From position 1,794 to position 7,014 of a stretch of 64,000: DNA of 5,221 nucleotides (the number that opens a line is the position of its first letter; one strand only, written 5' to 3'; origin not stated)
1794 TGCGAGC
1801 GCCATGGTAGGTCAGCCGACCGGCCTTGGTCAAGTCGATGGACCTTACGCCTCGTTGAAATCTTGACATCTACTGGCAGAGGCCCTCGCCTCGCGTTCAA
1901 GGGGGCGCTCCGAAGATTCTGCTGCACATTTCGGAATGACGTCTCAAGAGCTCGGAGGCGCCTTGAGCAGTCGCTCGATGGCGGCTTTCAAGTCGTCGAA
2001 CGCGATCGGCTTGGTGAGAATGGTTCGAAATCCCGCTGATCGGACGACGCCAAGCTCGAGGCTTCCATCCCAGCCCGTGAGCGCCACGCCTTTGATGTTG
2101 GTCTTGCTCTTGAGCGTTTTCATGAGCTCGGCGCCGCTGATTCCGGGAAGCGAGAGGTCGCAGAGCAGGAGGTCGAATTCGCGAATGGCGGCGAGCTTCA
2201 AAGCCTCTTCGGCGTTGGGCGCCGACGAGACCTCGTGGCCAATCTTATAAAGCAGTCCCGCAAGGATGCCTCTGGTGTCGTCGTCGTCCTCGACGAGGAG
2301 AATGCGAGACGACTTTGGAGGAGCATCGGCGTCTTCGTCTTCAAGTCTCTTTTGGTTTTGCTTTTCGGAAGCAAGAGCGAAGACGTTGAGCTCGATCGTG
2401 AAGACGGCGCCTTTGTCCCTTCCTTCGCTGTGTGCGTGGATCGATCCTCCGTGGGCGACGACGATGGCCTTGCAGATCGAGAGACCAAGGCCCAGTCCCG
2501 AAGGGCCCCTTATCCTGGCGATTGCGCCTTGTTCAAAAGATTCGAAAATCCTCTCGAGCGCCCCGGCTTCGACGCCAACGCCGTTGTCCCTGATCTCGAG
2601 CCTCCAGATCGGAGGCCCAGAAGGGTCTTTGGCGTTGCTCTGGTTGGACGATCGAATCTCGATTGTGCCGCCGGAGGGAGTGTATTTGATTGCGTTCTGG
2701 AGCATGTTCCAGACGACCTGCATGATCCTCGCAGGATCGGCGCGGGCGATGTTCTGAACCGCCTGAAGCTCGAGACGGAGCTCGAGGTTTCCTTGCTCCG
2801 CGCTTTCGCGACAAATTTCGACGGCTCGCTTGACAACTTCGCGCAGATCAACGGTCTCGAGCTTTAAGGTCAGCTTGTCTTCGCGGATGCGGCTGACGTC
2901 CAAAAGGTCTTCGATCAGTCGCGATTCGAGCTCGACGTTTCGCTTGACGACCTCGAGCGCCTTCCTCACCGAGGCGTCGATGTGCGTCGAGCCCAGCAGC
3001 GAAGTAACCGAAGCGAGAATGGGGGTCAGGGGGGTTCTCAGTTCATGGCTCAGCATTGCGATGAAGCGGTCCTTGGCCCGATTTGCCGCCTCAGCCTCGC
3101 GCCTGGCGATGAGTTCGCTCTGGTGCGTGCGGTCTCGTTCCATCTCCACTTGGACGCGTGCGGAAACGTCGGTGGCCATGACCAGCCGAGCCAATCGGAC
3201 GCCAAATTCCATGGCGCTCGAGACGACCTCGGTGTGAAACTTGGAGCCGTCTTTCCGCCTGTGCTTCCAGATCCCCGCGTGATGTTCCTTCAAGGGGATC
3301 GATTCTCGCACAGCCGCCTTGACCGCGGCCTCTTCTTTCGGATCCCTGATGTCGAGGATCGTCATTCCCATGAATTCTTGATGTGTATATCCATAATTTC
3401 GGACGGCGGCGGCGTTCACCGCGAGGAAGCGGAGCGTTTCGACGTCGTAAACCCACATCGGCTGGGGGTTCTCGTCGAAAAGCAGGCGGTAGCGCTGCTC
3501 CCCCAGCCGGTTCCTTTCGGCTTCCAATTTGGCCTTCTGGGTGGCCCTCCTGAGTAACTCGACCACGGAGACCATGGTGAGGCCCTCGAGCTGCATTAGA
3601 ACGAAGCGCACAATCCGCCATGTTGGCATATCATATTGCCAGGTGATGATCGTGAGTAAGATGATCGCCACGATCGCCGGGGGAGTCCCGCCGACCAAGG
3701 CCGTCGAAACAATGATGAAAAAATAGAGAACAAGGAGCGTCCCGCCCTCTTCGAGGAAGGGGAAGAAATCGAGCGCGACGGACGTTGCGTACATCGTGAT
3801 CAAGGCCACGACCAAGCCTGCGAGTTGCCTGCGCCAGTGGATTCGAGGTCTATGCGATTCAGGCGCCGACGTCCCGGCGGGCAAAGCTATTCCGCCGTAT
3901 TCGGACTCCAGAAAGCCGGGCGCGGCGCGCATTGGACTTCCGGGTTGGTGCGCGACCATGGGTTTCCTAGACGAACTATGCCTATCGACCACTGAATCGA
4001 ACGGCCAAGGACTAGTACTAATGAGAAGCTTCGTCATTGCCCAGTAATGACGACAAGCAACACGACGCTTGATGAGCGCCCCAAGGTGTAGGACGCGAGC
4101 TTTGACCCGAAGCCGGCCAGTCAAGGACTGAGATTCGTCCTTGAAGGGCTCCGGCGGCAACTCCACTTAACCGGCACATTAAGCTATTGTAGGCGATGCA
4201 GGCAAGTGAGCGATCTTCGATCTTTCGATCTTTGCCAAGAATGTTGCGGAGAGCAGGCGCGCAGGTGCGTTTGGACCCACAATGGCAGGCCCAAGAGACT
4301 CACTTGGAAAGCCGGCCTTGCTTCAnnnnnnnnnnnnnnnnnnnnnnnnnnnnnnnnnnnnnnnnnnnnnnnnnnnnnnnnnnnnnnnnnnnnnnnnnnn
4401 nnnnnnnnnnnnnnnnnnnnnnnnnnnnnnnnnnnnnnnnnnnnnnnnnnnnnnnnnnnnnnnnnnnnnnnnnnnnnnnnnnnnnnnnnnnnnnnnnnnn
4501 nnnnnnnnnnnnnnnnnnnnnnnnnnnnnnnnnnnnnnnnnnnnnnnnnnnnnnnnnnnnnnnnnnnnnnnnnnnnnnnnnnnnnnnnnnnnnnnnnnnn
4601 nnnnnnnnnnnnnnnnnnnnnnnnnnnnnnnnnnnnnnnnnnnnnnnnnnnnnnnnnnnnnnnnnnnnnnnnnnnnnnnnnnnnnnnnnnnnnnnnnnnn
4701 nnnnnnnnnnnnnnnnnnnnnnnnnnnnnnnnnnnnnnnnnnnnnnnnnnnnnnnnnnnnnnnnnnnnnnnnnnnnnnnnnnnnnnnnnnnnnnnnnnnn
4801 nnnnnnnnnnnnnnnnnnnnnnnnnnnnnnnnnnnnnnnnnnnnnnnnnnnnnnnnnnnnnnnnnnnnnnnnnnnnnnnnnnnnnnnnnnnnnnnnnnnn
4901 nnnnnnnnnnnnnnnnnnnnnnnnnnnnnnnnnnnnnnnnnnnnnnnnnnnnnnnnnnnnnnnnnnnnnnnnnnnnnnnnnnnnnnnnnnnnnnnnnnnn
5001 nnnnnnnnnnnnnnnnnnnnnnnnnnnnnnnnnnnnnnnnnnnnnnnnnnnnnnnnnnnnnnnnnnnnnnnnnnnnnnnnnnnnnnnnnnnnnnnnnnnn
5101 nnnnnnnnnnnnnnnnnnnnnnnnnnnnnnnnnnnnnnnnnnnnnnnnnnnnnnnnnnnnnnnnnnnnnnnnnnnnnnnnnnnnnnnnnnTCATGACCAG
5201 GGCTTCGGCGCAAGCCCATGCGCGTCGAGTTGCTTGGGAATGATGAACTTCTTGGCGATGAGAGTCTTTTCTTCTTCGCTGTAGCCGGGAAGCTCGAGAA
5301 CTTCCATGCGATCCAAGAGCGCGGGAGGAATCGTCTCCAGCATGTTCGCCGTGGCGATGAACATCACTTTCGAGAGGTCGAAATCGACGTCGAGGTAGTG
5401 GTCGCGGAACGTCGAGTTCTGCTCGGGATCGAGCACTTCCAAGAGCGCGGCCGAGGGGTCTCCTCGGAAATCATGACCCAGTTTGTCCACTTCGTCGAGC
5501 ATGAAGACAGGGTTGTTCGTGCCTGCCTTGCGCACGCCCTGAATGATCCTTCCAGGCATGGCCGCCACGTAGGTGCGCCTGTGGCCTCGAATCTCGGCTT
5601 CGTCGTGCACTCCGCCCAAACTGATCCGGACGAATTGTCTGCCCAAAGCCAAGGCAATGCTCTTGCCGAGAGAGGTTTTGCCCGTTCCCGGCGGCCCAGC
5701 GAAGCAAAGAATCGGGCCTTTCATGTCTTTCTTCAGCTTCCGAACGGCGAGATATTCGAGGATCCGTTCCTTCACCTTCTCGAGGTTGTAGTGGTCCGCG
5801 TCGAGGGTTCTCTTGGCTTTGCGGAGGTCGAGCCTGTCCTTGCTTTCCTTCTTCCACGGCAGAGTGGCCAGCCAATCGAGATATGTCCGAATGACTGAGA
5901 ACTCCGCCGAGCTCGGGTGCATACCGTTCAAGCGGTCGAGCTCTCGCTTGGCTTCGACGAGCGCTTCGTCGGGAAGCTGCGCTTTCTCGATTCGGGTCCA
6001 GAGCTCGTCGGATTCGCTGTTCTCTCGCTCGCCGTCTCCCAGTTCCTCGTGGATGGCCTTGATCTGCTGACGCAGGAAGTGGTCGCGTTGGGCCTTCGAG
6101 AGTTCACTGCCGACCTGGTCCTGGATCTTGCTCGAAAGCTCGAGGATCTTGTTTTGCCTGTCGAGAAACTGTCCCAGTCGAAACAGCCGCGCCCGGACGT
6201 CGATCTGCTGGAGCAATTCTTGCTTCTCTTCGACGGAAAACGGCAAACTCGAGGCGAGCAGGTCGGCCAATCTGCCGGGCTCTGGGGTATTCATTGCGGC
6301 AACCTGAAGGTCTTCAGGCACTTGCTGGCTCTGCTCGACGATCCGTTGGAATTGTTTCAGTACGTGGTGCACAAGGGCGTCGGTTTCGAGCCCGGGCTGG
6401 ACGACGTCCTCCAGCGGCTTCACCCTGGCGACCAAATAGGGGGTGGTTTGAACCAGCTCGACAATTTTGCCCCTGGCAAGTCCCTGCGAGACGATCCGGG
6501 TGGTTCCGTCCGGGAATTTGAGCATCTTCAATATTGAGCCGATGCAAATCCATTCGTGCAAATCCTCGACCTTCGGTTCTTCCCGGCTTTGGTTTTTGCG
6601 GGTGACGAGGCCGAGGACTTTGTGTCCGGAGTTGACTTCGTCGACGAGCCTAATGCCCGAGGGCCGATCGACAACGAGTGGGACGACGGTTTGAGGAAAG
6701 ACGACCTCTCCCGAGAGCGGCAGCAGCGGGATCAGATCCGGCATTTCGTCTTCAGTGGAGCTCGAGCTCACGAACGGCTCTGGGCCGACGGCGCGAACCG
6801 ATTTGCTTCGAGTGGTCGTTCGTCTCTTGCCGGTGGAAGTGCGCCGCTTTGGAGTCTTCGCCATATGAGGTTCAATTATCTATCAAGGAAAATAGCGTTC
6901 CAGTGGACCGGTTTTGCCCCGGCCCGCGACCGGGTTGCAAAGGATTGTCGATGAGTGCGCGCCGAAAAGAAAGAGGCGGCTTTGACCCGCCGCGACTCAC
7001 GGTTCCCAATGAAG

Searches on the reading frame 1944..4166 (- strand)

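Call 47: search_protein_families(library=pfam, proteins=[window:1944-4166:-], max_evalue=0.001)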
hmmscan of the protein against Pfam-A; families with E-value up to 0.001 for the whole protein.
window:1944-4166:- (740 aa): 7 families
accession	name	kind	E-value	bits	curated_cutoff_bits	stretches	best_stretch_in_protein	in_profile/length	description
PF02518.31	HATPase_c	-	1.5e-23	83.8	26.4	1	477-594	2-108/111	Histidine kinase-, DNA gyrase B-, and HSP90-like ATPase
PF00072.30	Response_reg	-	4e-18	66.1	30.2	1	622-731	1-111/111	Response regulator receiver domain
PF00512.31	HisKA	-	9.6e-14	51.6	26.9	1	364-429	1-65/66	His Kinase A (phospho-acceptor) domain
PF00989.32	PAS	-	2.7e-08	34.3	22.6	1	225-320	2-97/113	PAS fold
PF13426.13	PAS_9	-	7.5e-08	33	27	1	235-335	2-102/103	PAS domain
PF13188.13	PAS_8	-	6.2e-05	23.2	21.8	1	224-279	1-55/65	PAS domain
PF08447.18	PAS_3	-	0.00017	22.2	25.6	1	249-313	3-69/89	PAS fold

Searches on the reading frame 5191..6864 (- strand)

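Call 47: search_protein_families(library=pfam, proteins=[window:5191-6864:-], max_evalue=0.001)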
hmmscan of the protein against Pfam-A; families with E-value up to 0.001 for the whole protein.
window:5191-6864:- (557 aa): 4 families
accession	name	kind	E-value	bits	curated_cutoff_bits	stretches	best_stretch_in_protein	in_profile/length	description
PF02190.22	LON_substr_bdg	-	1.1e-44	153.2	28.7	1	45-236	2-200/200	ATP-dependent protease La (LON) substrate-binding domain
PF00004.35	AAA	-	1.4e-24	87.5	21.2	1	386-522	1-125/131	ATPase family associated with various cellular activities (AAA)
PF07728.20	AAA_5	-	4.6e-08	33.6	22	1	386-520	2-139/139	AAA domain (dynein-related subfamily)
PF13401.12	AAA_22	-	0.00033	21.4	27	0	384-467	6-97/130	AAA domain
